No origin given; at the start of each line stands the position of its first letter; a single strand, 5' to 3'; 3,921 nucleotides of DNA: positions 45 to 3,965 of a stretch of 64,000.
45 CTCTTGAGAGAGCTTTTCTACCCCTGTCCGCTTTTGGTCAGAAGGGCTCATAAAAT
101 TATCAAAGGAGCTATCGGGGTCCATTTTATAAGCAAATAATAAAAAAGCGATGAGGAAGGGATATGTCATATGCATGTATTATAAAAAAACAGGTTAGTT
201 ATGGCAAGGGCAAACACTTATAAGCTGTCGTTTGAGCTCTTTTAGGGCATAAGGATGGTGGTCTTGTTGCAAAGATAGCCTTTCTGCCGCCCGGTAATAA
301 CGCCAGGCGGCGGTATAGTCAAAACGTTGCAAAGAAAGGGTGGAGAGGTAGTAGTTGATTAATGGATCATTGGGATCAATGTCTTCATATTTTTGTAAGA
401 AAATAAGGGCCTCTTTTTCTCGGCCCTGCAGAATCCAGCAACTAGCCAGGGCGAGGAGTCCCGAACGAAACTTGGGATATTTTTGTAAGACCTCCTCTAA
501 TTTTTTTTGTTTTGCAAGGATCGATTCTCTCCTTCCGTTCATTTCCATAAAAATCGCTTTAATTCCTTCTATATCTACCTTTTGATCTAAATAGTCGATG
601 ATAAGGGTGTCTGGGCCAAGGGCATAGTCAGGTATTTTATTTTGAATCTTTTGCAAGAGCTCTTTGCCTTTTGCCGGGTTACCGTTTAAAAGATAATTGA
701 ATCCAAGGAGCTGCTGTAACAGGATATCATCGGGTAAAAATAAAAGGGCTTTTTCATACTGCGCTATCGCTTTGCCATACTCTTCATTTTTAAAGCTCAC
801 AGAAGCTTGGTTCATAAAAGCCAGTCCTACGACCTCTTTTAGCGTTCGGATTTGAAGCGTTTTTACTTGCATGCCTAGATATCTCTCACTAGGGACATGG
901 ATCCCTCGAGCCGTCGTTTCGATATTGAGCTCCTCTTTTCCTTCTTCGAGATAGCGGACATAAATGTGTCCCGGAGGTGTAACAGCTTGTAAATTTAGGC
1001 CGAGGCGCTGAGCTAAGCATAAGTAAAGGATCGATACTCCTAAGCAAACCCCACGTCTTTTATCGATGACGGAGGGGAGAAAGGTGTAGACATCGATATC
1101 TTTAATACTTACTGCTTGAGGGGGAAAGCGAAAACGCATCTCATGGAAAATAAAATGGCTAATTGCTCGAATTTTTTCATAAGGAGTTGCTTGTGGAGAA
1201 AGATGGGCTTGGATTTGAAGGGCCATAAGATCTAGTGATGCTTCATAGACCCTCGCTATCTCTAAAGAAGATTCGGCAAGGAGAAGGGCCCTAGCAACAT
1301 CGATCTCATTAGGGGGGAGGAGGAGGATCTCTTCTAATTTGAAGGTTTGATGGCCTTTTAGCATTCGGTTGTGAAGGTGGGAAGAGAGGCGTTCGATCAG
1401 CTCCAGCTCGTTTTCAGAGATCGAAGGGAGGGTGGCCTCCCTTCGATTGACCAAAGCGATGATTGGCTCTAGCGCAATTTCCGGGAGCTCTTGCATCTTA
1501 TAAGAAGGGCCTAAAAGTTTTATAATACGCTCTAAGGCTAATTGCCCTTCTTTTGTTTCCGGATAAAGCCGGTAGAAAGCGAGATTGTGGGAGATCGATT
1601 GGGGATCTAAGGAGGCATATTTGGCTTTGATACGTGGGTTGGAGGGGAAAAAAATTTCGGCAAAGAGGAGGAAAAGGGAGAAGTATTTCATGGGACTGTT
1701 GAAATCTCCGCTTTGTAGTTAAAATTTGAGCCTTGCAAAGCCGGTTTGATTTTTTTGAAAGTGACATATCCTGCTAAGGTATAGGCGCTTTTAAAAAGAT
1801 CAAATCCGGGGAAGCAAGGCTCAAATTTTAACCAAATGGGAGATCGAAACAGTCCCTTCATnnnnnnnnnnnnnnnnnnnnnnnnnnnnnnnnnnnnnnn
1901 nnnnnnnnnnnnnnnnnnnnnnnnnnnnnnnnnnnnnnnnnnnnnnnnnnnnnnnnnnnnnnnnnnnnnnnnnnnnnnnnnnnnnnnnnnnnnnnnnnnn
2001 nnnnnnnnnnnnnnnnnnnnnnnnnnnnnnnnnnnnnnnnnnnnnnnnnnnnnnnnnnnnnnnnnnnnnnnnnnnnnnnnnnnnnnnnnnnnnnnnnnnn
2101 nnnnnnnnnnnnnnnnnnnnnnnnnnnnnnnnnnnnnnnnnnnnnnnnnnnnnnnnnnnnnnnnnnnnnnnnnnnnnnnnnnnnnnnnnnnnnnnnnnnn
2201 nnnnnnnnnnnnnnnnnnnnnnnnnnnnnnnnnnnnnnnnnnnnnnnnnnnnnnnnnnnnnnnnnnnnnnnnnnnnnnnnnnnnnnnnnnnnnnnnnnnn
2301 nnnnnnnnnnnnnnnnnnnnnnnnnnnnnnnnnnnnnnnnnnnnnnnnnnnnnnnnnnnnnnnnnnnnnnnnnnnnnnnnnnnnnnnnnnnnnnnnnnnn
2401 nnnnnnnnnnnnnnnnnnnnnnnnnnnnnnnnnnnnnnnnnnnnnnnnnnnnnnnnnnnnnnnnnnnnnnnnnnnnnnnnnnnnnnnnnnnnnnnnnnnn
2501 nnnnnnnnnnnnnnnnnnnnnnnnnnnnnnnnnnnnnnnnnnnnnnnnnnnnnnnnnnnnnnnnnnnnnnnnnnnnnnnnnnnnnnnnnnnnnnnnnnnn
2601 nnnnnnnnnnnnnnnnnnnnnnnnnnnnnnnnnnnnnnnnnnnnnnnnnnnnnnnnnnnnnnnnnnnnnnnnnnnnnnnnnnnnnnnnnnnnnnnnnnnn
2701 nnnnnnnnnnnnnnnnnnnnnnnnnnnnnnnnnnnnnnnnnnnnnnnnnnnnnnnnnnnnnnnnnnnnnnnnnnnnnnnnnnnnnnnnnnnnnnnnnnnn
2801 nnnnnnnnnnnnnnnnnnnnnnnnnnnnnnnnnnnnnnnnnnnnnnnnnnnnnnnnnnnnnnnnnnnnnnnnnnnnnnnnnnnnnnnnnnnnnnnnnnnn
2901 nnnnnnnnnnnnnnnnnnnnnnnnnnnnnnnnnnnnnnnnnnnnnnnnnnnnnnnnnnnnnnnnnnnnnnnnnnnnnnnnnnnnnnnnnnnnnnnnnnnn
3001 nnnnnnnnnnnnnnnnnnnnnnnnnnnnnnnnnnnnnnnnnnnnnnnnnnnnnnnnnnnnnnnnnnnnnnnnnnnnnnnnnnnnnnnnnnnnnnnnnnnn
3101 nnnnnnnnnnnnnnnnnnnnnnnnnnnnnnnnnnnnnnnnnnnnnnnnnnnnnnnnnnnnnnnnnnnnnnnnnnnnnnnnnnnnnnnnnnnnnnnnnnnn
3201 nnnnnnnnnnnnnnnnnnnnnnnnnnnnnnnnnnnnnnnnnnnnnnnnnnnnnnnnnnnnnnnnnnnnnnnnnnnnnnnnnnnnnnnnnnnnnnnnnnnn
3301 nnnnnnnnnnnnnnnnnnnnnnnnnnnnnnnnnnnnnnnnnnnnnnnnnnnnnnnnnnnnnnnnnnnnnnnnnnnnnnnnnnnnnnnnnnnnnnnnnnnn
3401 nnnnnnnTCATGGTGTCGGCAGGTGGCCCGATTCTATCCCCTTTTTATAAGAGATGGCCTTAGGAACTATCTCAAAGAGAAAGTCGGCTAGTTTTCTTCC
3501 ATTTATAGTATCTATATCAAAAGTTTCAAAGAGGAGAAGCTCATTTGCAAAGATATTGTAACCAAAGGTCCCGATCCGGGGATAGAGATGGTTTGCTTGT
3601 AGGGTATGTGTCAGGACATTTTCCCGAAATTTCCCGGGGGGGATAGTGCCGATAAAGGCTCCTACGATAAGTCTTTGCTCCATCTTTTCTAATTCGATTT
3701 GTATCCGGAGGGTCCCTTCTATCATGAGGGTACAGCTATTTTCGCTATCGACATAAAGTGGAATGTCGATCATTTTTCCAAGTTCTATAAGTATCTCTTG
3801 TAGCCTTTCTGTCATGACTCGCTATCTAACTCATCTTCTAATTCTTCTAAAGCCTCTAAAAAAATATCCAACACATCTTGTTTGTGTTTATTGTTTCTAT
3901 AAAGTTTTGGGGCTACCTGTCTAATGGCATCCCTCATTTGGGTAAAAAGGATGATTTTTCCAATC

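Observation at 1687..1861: Copy A1 has a perfect 5-bp target duplication and split an overlapping malQ-stop / next-gene-start (ATGA) junction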

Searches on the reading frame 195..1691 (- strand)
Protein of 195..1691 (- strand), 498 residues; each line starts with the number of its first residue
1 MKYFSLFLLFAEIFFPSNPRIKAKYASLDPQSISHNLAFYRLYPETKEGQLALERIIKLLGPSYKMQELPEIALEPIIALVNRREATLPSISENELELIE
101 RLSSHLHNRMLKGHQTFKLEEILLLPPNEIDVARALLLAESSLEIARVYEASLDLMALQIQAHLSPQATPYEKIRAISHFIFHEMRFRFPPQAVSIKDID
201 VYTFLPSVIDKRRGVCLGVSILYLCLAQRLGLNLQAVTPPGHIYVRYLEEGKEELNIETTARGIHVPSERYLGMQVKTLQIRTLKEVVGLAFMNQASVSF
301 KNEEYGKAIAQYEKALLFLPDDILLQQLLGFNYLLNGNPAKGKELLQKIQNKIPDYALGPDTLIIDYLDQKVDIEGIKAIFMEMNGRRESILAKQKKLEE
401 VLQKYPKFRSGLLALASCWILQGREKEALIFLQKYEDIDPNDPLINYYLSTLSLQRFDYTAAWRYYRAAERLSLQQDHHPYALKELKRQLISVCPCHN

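Call 9: search_protein_families(library=pfam, proteins=[window:195-1691:-])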
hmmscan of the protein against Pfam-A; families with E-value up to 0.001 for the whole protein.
window:195-1691:- (498 aa): 6 families
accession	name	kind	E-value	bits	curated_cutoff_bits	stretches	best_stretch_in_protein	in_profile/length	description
PF13369.12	Transglut_core2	-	3.2e-17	62.9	23.5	1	149-266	3-117/155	Transglutaminase-like superfamily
PF14559.12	TPR_19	-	8.8e-10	39.2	25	1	397-445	13-61/68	Tetratricopeptide repeat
PF07719.23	TPR_2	-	3.8e-07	30.2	27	0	291-322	3-34/34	Tetratricopeptide repeat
PF13432.12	TPR_16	-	1.7e-06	28.8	32.7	0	396-443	18-65/65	Tetratricopeptide repeat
PF13429.12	TPR_15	-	0.00018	21.5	26.2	0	413-467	218-272/280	Tetratricopeptide repeat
PF13428.12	TPR_14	-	0.00074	20.4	23.5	0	296-330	8-42/44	Tetratricopeptide repeat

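Call 11: find_homologous_proteins(query=window:195-1691:-)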
Query window:195-1691:- (498 aa): 1836 proteins with E <= 0.001 among 8000 candidates; the best 120 are listed.
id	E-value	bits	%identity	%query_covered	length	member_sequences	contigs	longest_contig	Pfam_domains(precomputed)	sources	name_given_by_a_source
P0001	0.0e+0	1101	100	100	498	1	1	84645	PF14559.13,PF13369.13,PF13432.13,PF07719.24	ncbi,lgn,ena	-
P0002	5.3e-181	621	57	97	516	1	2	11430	PF14559.13,PF13369.13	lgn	-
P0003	4.5e-172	591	56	96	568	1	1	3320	PF14559.13,PF13369.13,PF13428.13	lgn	-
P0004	4.8e-169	581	56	97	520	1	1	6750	PF14559.13,PF13369.13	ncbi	-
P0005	1.2e-168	580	55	99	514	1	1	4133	PF14559.13,PF13369.13,PF13428.13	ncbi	-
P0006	2.0e-168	579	53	99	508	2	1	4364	PF14559.13,PF13369.13,PF12895.14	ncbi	-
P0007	7.3e-163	561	56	97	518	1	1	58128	PF14559.13,PF13369.13,PF07719.24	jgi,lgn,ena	-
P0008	3.2e-162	559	53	99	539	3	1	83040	PF14559.13,PF13369.13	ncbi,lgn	-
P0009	8.8e-162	557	54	96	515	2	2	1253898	PF14559.13,PF13369.13,PF13428.13,PF13181.13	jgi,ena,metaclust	metaclust:\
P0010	3.2e-161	555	55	95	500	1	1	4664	PF14559.13,PF13369.13,PF13424.13,PF13428.13,PF07719.24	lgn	-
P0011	1.1e-160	553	53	99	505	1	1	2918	PF13369.13,PF13428.13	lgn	-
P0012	1.9e-160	553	54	97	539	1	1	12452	PF14559.13,PF13369.13,PF13424.13,PF21033.5,PF13428.13,PF07719.24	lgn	-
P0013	9.8e-160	550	54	100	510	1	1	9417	PF14559.13,PF13369.13,PF00515.35,PF13424.13,PF13432.13,PF13428.13,PF07719.24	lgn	-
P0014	1.6e-159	550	56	95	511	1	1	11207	PF13369.13,PF07719.24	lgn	-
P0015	1.7e-159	550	52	99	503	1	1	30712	PF14559.13,PF13369.13,PF13371.13,PF00515.35,PF13424.13,PF13428.13,PF13429.13,PF07719.24,PF13174.13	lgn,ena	-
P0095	7.7e-152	524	53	95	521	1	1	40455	PF14559.13,PF13369.13,PF07719.24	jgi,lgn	-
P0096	7.9e-152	524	52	99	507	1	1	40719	PF14559.13,PF13369.13,PF13371.13,PF00515.35,PF13424.13,PF13428.13,PF07719.24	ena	-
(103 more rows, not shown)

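Call 13: find_encoding_contigs(protein=P0002, flank=10000, max_places=2)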
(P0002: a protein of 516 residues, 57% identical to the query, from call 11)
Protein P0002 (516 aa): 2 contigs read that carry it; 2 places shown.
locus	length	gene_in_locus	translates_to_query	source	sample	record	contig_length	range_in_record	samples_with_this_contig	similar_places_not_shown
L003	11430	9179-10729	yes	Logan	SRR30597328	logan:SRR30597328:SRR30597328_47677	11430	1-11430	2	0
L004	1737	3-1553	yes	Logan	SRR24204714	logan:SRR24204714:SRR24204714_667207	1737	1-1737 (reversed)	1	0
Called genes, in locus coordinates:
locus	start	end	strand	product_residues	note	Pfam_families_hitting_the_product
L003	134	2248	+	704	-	PF00771:FHIPEP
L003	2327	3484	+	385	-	PF07201:HrpJ, PF22342:T3SS_CopN_3rd, PF09059:TyeA (weak)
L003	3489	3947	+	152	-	PF05932:CesT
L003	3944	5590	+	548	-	PF02446:Glyco_hydro_77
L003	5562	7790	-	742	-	PF12796:Ank_2, PF13637:Ank_4 (faint)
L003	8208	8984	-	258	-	-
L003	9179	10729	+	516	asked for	PF14559:TPR_19 (faint), PF13369:Transglut_core2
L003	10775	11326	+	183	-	-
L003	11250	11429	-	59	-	?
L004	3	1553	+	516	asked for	PF14559:TPR_19 (faint), PF13369:Transglut_core2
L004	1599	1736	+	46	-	?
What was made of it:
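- In the closest relative two genes sit between them (call 13).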

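Call 14: find_encoding_contigs(protein=P0008, flank=4000, max_places=1)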
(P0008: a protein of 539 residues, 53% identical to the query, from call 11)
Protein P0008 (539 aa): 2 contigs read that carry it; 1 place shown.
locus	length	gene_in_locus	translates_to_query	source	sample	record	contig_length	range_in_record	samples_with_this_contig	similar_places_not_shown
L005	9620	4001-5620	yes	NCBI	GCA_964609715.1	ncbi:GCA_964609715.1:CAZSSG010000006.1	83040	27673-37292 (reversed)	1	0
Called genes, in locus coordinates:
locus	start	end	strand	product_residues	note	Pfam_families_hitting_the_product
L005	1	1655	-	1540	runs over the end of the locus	-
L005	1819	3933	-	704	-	-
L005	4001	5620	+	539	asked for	PF13369:Transglut_core2, PF14559:TPR_19 (faint)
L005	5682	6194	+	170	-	-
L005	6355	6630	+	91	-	PF00830:Ribosomal_L28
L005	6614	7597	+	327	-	PF07894:SACK1 (faint), PF13091:PLDc_2 (weak), PF00614:PLDc (weak), PF13091:PLDc_2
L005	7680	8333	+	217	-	PF01914:MarC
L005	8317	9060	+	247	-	PF01416:PseudoU_synth_1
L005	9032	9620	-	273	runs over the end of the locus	PF11019:DUF2608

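Call 15: find_encoding_contigs(protein=P0009, flank=4000, max_places=1)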
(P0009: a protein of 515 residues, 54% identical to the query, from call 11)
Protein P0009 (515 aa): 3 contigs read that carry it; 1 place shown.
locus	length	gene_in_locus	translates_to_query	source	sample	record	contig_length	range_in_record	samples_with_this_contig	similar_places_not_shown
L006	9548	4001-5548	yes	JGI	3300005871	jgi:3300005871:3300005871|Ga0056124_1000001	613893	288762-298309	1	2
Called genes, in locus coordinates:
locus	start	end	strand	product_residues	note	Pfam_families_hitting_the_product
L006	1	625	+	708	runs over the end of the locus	PF00771:FHIPEP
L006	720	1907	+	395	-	PF07201:HrpJ, PF22342:T3SS_CopN_3rd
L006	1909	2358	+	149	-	PF05932:CesT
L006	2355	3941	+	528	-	PF02446:Glyco_hydro_77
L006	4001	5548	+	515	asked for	PF13428:TPR_14 (faint), PF13369:Transglut_core2, PF14559:TPR_19 (faint), PF13181:TPR_8 (faint)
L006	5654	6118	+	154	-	-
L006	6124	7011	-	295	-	PF00149:Metallophos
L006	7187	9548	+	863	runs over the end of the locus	PF02861:Clp_N, PF23569:NBD_SMAX1 (weak), PF00004:AAA, PF17871:AAA_lid_9, PF07724:AAA_2, PF00004:AAA, PF07728:AAA_5, PF10431:ClpB_D2-small, +9 more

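Call 16: find_encoding_contigs(protein=P0001, flank=10000, max_places=3)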
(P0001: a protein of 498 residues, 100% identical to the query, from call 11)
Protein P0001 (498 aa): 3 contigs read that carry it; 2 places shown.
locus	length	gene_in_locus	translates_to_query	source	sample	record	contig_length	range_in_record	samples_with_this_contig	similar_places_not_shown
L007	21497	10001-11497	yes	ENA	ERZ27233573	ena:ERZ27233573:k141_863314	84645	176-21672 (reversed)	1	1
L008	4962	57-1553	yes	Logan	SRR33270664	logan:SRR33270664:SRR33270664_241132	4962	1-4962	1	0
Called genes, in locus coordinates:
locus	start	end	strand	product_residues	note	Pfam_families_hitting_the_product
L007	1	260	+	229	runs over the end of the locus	PF01509:TruB_N, PF16198:TruB_C_2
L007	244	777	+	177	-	PF06574:FAD_syn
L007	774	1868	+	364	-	PF01926:MMR_HSR1, PF02421:FeoB_N, PF06071:YchF-GTPase_C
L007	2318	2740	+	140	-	-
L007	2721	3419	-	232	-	-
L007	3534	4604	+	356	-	PF01312:Bac_export_2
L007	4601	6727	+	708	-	PF00771:FHIPEP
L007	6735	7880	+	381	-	PF07201:HrpJ, PF22342:T3SS_CopN_3rd, PF09059:TyeA (weak)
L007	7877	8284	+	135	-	PF05932:CesT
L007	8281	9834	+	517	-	PF02446:Glyco_hydro_77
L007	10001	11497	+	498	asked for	PF14559:TPR_19 (faint), PF13369:Transglut_core2, PF07719:TPR_2 (faint), PF13432:TPR_16 (faint)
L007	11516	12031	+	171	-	-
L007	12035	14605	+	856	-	PF02861:Clp_N, PF13191:AAA_16 (faint), PF00004:AAA, PF17871:AAA_lid_9, PF07724:AAA_2, PF07728:AAA_5, PF00004:AAA, PF10431:ClpB_D2-small, +5 more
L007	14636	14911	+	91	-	PF00830:Ribosomal_L28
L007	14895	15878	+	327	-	PF07894:SACK1 (faint), PF13090:PP_kinase_C (faint), PF13091:PLDc_2, PF00614:PLDc, PF13091:PLDc_2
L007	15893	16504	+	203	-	PF01914:MarC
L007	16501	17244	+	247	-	PF01416:PseudoU_synth_1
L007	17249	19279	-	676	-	PF14496:NEL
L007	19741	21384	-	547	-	PF01609:DDE_Tnp_1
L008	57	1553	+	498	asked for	PF14559:TPR_19 (faint), PF13369:Transglut_core2, PF07719:TPR_2 (faint), PF13432:TPR_16 (faint)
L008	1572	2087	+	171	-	-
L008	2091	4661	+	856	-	PF02861:Clp_N, PF13191:AAA_16 (faint), PF00004:AAA, PF17871:AAA_lid_9, PF07724:AAA_2, PF07728:AAA_5, PF00004:AAA, PF10431:ClpB_D2-small, +5 more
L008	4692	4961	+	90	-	?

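Call 28: find_encoding_contigs(protein=P0095, flank=2500, max_places=1)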
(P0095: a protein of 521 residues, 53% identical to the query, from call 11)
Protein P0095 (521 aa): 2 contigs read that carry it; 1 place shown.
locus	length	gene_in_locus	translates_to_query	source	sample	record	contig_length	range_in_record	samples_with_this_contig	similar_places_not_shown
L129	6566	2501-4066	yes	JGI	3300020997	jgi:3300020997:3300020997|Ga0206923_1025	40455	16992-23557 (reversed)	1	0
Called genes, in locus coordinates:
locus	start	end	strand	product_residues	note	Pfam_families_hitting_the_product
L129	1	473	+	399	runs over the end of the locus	PF07201:HrpJ, PF09059:TyeA (faint), PF22342:T3SS_CopN_3rd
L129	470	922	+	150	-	PF05932:CesT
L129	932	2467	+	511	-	PF02446:Glyco_hydro_77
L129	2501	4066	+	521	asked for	PF13369:Transglut_core2, PF07719:TPR_2 (faint), PF14559:TPR_19 (faint)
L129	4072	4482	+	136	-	-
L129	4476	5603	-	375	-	-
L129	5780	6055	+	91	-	PF00830:Ribosomal_L28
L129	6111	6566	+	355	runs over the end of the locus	PF07894:SACK1 (faint), PF13091:PLDc_2, PF00614:PLDc, PF13091:PLDc_2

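Call 29: find_encoding_contigs(protein=P0096, flank=2500, max_places=1)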
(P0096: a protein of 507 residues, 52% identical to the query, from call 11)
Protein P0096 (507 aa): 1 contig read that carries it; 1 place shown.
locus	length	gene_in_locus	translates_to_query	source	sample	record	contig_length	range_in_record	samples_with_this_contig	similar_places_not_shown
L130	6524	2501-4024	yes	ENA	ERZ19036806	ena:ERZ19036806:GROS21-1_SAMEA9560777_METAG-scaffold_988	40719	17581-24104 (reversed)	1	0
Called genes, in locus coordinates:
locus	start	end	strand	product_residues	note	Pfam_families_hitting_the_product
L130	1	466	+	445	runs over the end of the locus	PF07201:HrpJ, PF22342:T3SS_CopN_3rd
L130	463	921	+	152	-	PF05932:CesT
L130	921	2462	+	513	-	PF02446:Glyco_hydro_77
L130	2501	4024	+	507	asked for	PF13371:TPR_9 (faint), PF13369:Transglut_core2, PF14559:TPR_19 (faint), PF00515:TPR_1 (faint), PF07719:TPR_2 (faint), PF13424:TPR_12 (faint), PF13428:TPR_14 (faint)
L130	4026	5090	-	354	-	-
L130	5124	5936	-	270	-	-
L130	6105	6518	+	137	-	-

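Call 39: search_protein_families(library=ncbifam, proteins=[L007:19741-21384:-], max_evalue=0.00001)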
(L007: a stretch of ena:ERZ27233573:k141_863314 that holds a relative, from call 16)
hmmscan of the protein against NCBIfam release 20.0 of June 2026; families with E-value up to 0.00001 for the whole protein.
L007:19741-21384:- (547 aa): 2 families
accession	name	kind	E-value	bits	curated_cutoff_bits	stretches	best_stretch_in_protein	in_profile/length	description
NF033559.2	transpos_IS1634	equivalog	1.6e-109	367.2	100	1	27-536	1-482/483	IS1634 family transposase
NF033592.1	transpos_IS4_1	equivalog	3.1e-06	26.5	115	1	161-462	94-327/332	IS4 family transposase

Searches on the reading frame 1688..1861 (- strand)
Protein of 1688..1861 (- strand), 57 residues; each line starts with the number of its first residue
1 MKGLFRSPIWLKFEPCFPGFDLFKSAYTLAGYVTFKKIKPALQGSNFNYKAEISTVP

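Call 65: search_protein_families(library=pfam, proteins=[window:1688-1861:-], max_evalue=0.01)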
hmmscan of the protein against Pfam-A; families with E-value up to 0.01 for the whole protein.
window:1688-1861:- (57 aa): 0 families

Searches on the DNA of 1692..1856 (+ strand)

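Call 67: search_dna_similar(query=window:1692-1856:+, collection=plasmids, mode=distant, max_rows=5)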
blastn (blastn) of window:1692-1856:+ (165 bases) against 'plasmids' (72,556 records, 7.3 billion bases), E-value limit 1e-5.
No match.
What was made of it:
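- Tried and rejected: There was no match in plasmids (call 67).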

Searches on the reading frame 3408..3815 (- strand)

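Call 9: search_protein_families(library=pfam, proteins=[window:3408-3815:-])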
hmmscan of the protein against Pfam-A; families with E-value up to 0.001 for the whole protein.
window:3408-3815:- (135 aa): 1 family
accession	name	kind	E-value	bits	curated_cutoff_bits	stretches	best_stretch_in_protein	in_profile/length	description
PF05932.18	CesT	-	2.6e-07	31.2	22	1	8-121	2-116/119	Tir chaperone protein (CesT) family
